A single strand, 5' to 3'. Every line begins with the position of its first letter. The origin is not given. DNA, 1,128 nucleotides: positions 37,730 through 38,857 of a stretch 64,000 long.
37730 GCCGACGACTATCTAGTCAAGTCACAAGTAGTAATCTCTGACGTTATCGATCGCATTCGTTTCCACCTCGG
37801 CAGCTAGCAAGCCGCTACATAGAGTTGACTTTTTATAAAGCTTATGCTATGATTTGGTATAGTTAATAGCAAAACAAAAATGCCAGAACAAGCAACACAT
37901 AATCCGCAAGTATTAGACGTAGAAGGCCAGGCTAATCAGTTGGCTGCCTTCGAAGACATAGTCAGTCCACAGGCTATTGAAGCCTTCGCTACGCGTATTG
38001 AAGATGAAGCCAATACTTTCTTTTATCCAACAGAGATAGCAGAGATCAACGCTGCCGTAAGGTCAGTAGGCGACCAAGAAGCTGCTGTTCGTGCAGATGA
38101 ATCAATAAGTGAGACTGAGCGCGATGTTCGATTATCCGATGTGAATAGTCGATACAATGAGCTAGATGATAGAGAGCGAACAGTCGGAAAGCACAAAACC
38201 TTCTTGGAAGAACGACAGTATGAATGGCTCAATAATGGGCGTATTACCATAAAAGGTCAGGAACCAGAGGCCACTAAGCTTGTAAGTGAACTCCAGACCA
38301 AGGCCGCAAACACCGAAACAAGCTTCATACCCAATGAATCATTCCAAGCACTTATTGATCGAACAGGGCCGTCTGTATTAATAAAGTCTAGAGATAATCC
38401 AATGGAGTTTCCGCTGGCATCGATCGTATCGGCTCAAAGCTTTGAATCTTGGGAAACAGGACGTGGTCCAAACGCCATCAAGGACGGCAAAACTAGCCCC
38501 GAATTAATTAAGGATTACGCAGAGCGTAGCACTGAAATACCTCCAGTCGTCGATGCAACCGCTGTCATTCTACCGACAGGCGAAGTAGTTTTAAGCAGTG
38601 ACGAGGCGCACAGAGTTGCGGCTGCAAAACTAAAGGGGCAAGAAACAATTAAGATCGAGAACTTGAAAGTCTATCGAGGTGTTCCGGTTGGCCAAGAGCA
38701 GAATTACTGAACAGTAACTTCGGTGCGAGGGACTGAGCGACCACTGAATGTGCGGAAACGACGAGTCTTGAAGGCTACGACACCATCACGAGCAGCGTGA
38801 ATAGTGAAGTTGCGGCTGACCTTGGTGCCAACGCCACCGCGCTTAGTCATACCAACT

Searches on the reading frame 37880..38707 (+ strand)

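Call 83: search_protein_families(library=pfam, max_evalue=0.05, proteins=[window:37880-38707:+])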
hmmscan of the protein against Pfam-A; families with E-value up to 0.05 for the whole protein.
window:37880-38707:+ (276 aa): 1 family
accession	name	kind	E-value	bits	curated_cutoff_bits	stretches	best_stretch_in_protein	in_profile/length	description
PF21007.2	FBF1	-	0.021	13.9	45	1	52-159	377-480/524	Fas-binding factor 1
